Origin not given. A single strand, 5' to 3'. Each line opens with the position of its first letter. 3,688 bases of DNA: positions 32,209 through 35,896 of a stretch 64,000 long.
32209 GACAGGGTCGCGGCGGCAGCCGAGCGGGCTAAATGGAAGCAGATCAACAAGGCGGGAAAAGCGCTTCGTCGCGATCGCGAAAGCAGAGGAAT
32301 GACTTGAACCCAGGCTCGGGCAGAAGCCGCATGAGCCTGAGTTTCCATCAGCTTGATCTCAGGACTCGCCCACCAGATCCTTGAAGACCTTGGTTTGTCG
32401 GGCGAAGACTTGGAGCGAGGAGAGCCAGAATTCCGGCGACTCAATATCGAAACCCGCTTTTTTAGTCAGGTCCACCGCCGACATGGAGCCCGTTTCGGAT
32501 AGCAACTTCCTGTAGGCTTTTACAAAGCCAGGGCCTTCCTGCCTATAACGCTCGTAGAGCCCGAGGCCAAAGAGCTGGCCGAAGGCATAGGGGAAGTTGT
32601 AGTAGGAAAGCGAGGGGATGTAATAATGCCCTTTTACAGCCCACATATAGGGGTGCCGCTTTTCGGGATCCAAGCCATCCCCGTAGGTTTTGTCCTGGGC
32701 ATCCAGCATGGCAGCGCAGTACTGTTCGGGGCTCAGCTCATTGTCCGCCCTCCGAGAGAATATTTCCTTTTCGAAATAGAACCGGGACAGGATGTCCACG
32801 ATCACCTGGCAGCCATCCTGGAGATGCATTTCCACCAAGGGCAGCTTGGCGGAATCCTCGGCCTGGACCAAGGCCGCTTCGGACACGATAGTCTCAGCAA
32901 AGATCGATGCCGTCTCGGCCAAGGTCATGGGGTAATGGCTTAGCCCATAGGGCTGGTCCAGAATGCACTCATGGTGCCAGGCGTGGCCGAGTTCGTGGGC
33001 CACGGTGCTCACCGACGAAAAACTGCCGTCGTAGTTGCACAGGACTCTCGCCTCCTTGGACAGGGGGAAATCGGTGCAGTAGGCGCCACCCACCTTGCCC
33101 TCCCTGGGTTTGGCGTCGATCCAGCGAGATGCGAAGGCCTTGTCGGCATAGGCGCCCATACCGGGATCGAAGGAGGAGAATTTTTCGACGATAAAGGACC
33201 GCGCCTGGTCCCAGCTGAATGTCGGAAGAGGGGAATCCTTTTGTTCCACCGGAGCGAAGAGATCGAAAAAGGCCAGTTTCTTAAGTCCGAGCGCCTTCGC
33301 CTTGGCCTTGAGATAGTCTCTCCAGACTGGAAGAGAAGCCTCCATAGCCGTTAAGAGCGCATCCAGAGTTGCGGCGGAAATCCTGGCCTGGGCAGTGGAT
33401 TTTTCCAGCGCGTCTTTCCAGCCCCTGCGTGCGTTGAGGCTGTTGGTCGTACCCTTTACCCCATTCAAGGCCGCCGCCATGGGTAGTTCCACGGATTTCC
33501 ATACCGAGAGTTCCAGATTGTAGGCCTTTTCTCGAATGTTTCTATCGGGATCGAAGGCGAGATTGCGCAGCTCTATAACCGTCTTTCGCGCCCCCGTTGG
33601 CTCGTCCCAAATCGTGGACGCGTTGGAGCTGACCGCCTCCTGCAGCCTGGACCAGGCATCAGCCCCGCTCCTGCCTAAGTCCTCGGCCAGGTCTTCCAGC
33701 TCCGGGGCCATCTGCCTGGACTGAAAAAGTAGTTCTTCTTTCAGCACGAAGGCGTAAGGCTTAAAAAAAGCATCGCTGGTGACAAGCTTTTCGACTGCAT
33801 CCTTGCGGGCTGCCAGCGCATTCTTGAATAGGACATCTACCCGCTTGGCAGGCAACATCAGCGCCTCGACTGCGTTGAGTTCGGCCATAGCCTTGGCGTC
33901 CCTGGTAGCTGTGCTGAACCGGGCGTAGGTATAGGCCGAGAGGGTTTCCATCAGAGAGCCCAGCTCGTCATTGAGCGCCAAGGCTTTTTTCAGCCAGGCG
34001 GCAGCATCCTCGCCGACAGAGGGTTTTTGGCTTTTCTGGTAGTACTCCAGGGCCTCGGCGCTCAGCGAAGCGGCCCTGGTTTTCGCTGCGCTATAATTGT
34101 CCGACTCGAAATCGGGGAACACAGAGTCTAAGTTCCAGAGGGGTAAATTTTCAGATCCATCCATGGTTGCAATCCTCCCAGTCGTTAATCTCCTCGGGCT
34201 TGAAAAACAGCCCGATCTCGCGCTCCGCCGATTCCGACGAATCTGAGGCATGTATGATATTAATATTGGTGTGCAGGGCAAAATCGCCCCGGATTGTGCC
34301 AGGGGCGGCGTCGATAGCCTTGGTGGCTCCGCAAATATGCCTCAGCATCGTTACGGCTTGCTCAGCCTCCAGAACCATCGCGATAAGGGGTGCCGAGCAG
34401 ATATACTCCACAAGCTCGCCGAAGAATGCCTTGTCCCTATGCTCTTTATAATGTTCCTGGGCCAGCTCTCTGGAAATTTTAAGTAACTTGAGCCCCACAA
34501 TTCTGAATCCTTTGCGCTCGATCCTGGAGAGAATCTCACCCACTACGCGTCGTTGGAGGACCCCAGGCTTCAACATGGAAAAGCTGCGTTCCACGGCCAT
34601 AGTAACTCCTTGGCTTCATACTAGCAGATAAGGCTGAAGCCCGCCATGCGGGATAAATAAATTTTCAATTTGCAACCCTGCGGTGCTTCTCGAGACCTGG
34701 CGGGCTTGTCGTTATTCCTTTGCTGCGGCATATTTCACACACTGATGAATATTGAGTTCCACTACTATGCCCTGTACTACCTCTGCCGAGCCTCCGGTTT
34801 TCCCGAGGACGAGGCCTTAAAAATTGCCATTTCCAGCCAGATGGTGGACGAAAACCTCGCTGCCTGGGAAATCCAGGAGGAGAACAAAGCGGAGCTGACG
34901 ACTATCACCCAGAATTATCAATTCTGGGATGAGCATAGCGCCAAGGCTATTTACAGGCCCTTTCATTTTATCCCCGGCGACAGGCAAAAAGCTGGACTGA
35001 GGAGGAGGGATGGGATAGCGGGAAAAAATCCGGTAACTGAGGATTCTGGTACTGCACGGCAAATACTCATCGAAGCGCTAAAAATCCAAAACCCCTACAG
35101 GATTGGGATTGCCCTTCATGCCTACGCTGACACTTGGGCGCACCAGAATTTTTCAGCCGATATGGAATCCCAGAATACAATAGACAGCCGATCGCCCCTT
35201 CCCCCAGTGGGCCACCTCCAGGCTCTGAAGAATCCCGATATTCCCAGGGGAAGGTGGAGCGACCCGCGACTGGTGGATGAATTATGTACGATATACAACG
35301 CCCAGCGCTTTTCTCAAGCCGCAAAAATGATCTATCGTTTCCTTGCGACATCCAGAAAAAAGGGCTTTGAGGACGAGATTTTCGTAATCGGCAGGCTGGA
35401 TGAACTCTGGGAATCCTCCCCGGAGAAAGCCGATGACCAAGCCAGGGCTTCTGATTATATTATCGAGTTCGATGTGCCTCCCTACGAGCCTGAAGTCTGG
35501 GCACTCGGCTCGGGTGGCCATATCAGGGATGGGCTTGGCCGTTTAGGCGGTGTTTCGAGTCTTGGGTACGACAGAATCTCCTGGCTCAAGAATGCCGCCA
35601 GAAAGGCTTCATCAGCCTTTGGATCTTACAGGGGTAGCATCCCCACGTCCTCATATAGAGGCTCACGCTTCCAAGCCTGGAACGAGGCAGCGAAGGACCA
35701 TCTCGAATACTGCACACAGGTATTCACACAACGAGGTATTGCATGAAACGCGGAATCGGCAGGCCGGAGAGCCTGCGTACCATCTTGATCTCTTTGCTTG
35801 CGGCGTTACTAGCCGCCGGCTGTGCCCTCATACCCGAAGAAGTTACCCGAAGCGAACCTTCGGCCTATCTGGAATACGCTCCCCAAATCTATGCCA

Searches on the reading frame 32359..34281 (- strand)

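Call 63: search_protein_families(library=pfam, proteins=[window:32359-34281:-], max_evalue=0.00001)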
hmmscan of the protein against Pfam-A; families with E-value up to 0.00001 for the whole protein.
window:32359-34281:- (640 aa): 2 families
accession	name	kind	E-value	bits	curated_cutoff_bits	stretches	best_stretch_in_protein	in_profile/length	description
PF01432.26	Peptidase_M3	-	2.1e-34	120.1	27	1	244-624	5-456/457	Peptidase family M3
PF08439.15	Peptidase_M3_N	-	1.4e-06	28.8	25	1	157-217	4-64/70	Oligopeptidase F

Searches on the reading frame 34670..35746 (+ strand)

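Call 67: search_protein_families(library=pfam, proteins=[window:34670-35746:+], max_evalue=0.00001)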
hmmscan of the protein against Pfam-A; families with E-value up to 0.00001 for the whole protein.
window:34670-35746:+ (358 aa): 1 family
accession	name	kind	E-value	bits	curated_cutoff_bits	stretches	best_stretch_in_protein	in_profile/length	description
PF20551.3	DUF6765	-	9.1e-56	190.2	26.6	1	26-350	1-323/325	Family of unknown function (DUF6765)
